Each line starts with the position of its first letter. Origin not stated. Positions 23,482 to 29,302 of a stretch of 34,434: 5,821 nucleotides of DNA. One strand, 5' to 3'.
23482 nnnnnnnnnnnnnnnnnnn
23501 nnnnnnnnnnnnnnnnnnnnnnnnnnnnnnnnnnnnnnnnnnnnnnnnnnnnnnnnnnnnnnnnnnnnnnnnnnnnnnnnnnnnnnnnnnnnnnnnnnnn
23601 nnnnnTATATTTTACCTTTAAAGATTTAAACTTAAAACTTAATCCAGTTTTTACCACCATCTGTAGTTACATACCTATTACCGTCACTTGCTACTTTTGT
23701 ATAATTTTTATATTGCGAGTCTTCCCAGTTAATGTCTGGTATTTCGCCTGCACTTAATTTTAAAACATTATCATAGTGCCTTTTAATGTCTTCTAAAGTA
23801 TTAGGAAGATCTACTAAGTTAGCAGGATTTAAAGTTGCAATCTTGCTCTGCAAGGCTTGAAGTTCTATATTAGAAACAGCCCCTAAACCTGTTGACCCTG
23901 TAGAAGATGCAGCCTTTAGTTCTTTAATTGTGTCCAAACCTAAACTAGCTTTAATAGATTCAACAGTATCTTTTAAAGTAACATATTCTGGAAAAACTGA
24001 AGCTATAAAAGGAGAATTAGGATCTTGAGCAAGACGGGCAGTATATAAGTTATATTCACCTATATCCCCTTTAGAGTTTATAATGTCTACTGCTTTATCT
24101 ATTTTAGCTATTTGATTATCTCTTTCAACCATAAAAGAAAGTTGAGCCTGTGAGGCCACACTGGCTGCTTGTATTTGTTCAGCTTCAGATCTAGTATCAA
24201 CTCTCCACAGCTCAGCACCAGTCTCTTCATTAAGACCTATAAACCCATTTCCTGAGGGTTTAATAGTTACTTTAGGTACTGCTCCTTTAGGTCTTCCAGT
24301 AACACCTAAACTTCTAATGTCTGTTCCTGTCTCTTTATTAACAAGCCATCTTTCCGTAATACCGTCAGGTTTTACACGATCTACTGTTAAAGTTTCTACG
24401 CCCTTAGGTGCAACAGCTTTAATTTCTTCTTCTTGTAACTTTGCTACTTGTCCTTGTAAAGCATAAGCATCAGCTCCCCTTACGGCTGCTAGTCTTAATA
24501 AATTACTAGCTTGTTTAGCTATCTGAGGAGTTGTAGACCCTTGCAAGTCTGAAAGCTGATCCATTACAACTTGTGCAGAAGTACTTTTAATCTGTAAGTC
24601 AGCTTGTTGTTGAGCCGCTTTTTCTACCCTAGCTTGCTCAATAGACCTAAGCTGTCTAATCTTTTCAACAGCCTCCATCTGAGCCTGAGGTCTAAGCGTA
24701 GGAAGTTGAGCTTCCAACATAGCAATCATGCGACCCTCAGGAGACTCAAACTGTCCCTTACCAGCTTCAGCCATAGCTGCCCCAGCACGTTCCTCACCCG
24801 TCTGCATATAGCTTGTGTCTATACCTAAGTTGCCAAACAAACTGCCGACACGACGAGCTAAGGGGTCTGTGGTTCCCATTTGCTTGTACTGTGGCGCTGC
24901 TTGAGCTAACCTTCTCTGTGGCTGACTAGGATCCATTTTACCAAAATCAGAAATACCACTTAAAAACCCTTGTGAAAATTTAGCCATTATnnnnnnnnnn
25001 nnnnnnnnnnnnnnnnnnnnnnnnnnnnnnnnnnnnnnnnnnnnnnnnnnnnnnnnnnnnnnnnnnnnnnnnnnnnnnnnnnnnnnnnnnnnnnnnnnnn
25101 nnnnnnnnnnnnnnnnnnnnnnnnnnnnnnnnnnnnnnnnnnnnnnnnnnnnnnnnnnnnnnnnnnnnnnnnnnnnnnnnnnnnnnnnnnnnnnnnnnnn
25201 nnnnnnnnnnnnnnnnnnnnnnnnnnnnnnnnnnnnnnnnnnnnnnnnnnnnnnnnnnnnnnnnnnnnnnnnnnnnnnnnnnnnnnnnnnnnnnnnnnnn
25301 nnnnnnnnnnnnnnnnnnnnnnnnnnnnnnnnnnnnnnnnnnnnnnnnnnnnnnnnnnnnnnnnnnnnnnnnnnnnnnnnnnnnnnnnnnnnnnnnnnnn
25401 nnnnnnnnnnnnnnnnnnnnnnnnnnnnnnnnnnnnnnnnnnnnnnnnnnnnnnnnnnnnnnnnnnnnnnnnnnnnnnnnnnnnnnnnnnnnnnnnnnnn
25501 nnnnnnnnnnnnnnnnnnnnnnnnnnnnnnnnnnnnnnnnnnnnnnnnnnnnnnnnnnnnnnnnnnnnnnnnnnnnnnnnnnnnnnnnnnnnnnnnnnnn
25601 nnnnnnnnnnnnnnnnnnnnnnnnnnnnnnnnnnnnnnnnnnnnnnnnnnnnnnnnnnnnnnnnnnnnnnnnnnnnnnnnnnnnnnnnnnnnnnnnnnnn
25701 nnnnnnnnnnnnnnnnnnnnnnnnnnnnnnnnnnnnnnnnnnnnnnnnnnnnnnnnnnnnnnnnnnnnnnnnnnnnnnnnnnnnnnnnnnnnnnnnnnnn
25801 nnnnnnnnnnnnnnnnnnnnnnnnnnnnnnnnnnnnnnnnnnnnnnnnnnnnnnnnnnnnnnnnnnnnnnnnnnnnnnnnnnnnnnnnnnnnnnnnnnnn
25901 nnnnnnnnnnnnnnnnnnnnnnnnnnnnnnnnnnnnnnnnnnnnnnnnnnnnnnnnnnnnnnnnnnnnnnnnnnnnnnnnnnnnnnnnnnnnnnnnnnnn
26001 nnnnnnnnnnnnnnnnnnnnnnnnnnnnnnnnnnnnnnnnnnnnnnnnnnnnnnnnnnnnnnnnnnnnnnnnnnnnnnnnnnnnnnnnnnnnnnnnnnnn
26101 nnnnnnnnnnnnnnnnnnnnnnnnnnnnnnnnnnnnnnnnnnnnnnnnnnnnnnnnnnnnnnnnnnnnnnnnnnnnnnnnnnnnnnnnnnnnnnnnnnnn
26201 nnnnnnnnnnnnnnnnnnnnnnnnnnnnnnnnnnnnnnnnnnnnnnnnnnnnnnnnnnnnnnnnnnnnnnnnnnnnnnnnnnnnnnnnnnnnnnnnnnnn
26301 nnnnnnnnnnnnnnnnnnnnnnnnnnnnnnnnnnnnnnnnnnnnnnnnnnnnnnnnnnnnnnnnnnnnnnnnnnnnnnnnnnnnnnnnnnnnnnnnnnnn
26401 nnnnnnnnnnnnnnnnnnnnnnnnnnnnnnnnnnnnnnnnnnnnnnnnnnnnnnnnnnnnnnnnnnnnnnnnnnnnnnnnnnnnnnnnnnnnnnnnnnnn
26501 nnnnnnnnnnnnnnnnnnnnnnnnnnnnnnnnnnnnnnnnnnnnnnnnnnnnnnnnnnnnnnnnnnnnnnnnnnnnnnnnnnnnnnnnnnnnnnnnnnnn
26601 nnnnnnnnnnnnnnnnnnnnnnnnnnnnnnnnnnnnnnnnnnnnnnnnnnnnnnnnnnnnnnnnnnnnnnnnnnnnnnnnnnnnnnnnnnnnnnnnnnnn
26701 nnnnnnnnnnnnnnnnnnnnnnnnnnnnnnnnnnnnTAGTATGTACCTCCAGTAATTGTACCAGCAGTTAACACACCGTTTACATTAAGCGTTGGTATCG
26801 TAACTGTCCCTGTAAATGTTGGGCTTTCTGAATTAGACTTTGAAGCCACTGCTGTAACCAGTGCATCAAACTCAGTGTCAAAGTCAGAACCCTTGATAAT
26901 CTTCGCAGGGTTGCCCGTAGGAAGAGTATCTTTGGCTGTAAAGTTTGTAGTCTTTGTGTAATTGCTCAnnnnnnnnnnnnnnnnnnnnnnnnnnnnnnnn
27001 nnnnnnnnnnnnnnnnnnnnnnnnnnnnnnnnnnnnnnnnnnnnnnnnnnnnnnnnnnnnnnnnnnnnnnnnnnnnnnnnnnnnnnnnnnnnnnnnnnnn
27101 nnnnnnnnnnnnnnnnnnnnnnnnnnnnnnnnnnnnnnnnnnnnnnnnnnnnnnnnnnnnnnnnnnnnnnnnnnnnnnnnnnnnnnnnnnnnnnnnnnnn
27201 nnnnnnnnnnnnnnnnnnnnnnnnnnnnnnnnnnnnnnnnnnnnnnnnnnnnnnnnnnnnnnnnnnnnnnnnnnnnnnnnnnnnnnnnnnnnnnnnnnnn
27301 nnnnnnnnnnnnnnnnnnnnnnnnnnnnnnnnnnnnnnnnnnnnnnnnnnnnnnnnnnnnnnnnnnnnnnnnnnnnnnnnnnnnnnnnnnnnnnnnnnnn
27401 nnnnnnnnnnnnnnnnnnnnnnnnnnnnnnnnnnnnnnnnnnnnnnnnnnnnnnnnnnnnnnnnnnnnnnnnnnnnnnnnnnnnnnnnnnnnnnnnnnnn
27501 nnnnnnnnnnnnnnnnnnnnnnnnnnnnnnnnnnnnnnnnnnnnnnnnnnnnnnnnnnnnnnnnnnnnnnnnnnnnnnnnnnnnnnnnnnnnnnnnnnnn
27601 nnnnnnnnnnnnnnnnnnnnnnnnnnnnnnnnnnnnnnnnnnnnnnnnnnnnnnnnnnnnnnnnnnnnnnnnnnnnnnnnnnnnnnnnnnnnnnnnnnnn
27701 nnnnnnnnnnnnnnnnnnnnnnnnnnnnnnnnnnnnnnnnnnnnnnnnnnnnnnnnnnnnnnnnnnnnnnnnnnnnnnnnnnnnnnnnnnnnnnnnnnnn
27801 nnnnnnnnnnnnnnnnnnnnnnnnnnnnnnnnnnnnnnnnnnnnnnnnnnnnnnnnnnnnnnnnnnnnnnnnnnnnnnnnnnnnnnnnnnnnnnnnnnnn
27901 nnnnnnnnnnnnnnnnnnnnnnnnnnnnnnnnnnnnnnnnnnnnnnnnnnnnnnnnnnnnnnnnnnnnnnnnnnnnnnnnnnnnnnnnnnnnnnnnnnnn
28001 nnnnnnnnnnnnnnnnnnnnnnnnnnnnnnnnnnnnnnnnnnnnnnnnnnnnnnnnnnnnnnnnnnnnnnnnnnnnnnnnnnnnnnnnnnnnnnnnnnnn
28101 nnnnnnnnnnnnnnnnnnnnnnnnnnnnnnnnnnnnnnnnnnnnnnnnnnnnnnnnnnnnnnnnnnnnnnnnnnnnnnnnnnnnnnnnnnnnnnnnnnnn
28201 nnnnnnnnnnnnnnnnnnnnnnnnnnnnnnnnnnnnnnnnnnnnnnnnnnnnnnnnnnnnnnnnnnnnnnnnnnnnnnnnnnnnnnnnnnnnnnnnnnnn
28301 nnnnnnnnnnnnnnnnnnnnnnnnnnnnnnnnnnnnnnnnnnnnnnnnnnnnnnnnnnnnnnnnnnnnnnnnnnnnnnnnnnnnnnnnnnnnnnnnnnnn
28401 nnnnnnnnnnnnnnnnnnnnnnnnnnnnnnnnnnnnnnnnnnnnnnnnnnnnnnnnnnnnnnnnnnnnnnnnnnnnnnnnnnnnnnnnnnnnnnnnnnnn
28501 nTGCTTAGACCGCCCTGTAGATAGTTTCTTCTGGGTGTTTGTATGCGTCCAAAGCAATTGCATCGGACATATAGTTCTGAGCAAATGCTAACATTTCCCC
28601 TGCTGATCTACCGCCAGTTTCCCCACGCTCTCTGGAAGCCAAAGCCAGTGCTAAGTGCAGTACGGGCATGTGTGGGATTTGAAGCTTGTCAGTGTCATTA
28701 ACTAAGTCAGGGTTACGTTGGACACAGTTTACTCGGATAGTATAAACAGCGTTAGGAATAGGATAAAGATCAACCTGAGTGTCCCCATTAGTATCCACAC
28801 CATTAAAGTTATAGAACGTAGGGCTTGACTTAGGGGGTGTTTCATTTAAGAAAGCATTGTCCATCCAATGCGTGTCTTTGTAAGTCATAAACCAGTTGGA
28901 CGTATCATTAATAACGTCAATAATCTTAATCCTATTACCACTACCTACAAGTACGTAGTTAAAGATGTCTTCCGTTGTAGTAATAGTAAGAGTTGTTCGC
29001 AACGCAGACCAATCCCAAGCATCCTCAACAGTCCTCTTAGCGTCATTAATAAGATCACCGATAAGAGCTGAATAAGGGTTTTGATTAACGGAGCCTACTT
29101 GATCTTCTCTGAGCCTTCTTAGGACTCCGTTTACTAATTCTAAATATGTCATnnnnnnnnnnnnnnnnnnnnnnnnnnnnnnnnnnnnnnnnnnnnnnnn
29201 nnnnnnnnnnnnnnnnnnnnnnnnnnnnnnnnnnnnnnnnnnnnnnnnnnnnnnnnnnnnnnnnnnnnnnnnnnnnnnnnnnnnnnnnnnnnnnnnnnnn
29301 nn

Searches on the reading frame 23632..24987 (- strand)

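Call 8: search_protein_families(library=phrogs, proteins=[window:23632-24987:-], max_evalue=0.001)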
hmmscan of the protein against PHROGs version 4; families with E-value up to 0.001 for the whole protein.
window:23632-24987:- (451 aa): 2 families
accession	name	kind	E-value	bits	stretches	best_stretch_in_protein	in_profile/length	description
phrog_25769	-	unknown function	2.6e-08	34.7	1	340-411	298-370/402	-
phrog_27813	-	unknown function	3.4e-08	33.5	1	340-387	473-520/608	-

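Call 37: search_protein_families(library=pfam, proteins=[window:23632-24987:-], max_evalue=0.01)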
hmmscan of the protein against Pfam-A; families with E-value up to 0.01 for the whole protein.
window:23632-24987:- (451 aa): 0 families

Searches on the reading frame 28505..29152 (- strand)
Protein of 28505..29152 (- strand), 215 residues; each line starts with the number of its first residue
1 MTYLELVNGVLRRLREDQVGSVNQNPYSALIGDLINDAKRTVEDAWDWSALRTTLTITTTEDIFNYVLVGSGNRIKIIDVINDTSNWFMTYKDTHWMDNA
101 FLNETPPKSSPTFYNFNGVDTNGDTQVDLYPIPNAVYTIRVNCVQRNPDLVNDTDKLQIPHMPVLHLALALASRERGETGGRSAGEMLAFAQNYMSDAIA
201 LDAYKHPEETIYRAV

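Call 37: search_protein_families(library=pfam, proteins=[window:28505-29152:-], max_evalue=0.01)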
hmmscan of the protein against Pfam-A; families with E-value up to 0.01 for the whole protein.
window:28505-29152:- (215 aa): 1 family
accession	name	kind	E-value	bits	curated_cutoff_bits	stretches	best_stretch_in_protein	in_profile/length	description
PF24175.2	SU10_adaptor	-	5.7e-16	60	27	1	1-198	1-181/194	SU10 adaptor protein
